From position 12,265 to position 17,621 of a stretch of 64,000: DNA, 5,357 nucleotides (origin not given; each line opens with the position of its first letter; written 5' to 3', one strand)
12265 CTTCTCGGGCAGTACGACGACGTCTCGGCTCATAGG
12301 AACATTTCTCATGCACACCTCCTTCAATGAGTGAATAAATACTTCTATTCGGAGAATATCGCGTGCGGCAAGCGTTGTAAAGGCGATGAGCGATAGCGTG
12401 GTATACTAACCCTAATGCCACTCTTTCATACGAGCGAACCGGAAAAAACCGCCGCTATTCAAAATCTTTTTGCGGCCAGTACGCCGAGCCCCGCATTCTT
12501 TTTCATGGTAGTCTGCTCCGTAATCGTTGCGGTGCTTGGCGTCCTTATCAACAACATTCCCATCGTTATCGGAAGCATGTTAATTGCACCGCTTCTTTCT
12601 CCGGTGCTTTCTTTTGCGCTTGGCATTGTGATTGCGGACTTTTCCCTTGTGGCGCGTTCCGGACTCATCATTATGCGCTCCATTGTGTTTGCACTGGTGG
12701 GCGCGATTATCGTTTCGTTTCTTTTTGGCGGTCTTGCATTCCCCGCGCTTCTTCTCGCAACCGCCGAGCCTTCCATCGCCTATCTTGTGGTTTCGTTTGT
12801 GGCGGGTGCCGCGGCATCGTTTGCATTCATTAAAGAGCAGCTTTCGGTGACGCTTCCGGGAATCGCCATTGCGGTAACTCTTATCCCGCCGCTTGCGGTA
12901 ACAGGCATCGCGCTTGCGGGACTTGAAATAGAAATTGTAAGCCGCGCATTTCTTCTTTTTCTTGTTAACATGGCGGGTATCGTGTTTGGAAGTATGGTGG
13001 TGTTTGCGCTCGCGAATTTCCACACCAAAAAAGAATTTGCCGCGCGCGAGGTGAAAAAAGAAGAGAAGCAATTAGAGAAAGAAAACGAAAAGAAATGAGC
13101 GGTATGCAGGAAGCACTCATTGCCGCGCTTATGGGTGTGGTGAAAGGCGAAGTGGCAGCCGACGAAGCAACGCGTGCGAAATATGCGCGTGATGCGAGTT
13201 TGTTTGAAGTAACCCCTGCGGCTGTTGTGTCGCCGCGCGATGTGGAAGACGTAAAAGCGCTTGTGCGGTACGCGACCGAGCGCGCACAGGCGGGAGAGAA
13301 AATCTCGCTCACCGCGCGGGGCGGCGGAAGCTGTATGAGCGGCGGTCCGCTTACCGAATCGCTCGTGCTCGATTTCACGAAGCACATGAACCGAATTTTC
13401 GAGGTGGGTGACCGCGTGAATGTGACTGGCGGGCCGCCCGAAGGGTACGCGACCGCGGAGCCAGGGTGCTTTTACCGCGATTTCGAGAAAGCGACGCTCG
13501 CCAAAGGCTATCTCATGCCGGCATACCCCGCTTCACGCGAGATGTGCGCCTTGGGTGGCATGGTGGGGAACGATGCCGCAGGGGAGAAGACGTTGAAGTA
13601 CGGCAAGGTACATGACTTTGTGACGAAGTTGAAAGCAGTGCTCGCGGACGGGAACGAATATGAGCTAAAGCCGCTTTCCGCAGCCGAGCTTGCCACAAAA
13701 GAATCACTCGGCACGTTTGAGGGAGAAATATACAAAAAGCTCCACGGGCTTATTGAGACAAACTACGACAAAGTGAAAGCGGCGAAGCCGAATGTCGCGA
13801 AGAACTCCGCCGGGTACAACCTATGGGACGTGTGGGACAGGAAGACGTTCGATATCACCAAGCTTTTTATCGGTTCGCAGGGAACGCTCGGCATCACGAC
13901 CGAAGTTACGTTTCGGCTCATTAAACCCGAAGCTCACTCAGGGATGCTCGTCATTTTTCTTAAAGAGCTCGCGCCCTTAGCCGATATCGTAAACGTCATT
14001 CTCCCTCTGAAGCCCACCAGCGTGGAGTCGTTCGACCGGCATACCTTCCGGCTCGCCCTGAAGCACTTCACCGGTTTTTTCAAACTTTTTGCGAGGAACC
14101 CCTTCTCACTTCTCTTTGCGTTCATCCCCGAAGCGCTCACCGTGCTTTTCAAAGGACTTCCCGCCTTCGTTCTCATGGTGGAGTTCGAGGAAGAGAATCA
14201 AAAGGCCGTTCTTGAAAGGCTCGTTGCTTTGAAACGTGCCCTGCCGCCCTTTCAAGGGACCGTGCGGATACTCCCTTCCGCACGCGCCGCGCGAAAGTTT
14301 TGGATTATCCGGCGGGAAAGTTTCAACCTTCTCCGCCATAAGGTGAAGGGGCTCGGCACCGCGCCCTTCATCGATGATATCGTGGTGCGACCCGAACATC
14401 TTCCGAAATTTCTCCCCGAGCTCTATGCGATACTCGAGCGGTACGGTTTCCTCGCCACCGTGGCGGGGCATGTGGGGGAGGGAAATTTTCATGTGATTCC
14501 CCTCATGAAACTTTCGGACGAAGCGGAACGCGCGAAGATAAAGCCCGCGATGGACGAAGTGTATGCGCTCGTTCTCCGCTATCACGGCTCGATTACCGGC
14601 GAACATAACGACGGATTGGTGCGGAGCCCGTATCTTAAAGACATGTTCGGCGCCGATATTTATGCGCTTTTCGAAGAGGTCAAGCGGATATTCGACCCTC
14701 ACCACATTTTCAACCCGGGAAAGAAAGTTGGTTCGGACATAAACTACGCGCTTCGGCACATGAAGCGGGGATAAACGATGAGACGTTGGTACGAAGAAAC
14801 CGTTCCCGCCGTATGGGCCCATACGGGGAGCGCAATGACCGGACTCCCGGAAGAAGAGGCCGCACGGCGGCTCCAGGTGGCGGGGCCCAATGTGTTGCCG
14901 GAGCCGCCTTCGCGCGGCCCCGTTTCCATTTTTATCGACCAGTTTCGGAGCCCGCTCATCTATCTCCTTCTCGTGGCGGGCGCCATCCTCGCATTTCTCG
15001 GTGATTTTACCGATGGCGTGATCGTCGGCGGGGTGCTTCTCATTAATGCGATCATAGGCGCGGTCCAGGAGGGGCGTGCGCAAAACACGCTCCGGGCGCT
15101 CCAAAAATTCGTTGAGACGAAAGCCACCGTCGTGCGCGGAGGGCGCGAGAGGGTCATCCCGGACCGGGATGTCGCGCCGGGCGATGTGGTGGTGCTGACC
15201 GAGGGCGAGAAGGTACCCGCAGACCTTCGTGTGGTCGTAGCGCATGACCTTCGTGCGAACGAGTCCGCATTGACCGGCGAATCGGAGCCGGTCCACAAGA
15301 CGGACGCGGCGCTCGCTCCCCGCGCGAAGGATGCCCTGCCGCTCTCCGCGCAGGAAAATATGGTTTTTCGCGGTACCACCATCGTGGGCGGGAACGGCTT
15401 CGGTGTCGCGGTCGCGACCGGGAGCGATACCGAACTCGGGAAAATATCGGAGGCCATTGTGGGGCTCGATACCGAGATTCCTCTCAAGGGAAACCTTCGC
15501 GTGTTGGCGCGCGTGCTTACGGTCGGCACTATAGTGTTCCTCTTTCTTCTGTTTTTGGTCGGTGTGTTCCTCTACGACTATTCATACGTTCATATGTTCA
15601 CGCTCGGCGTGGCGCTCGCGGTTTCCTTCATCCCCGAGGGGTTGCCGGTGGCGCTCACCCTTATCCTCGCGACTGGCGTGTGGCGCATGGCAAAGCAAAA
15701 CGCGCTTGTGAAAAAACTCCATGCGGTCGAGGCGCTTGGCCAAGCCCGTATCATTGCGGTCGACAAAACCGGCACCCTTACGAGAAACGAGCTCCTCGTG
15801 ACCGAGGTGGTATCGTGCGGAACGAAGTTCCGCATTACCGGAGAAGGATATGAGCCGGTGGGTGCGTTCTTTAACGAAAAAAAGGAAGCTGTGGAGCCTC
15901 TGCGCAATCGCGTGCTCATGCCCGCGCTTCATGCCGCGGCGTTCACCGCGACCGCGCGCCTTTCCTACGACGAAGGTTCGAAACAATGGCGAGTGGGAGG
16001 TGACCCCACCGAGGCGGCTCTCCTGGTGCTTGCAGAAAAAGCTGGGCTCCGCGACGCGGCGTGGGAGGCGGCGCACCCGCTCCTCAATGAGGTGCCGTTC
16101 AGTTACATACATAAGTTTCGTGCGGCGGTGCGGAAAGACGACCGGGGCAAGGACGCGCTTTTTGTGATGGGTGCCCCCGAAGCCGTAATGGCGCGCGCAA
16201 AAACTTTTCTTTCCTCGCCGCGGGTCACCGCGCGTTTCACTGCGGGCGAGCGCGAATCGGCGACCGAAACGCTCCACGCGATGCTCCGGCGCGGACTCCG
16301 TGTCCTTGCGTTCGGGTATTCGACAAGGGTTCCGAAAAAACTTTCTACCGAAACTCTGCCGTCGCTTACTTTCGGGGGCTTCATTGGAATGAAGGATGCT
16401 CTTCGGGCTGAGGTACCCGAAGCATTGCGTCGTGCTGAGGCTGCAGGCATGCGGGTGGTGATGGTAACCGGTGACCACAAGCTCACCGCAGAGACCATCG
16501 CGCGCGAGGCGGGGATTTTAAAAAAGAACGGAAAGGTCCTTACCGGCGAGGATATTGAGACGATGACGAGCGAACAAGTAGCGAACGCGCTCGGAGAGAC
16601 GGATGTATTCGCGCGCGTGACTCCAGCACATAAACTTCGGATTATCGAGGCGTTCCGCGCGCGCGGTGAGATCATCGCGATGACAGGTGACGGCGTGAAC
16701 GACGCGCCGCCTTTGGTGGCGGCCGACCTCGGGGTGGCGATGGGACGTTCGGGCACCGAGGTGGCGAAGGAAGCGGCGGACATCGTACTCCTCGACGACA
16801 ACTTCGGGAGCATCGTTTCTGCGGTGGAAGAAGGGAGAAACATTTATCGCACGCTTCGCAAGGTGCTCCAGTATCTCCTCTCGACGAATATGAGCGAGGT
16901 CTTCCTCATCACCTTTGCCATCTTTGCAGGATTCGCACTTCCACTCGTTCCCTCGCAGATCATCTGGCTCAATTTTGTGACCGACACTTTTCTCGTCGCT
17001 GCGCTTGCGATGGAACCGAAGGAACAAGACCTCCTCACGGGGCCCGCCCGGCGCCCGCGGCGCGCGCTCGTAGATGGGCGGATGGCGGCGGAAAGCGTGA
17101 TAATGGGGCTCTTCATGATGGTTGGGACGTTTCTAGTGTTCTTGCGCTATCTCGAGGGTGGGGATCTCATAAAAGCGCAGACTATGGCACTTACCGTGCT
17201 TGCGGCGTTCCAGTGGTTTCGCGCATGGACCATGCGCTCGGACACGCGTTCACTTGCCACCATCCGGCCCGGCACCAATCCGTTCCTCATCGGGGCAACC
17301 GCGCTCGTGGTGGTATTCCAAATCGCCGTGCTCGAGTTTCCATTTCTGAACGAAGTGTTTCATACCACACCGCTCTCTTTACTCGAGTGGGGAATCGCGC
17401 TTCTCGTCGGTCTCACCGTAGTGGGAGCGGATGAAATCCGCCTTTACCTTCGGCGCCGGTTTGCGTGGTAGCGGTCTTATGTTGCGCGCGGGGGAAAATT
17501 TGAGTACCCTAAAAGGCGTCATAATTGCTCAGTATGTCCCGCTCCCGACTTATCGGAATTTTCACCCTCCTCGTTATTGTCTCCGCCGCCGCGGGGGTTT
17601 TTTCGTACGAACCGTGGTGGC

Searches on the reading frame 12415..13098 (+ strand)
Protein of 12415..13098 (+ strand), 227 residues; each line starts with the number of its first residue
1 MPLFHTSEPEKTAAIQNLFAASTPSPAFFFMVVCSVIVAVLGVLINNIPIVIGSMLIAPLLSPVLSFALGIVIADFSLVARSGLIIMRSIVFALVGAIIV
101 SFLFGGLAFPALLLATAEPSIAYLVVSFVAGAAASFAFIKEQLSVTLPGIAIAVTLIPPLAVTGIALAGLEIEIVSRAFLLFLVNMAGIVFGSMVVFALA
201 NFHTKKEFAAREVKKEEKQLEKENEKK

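Call 82: search_protein_families(library=pfam, proteins=[window:12415-13098:+], max_evalue=0.00001)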
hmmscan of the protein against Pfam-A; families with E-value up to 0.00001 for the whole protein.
window:12415-13098:+ (227 aa): 1 family
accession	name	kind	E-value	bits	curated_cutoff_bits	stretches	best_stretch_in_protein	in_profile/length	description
PF04087.19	DUF389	-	2.9e-27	95.8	23.9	1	55-191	1-137/137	Domain of unknown function (DUF389)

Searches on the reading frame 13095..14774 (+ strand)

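Call 82: search_protein_families(library=pfam, proteins=[window:13095-14774:+], max_evalue=0.00001)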
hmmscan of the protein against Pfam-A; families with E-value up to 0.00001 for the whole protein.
window:13095-14774:+ (559 aa): 2 families
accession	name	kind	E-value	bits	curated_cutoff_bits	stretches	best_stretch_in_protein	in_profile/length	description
PF02913.24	FAD-oxidase_C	-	1.9e-44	152.7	21.2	1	305-543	28-247/248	FAD linked oxidases, C-terminal domain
PF01565.28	FAD_binding_4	-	1.4e-28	99.7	26.4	1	41-190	1-137/139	FAD binding domain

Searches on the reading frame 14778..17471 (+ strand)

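Call 82: search_protein_families(library=pfam, proteins=[window:14778-17471:+], max_evalue=0.00001)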
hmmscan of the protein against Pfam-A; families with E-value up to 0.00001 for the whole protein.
window:14778-17471:+ (897 aa): 5 families
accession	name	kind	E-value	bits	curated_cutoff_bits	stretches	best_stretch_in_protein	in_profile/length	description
PF00689.26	Cation_ATPase_C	-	5.6e-45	153.7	27.3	1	721-888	2-172/175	Cation transporting ATPase, C-terminus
PF00122.25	E1-E2_ATPase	-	5.3e-42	143.8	28.1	1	112-307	3-181/181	E1-E2 ATPase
PF00702.32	Hydrolase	-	1.7e-16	61.6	26.4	1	324-650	2-191/191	haloacid dehalogenase-like hydrolase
PF00690.31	Cation_ATPase_N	-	4.3e-15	55.6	20.4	1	4-70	1-68/69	Cation transporter/ATPase, N-terminus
PF13246.12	Cation_ATPase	-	2.5e-14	53.5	21.7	1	392-476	5-90/91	Cation transport ATPase (P-type)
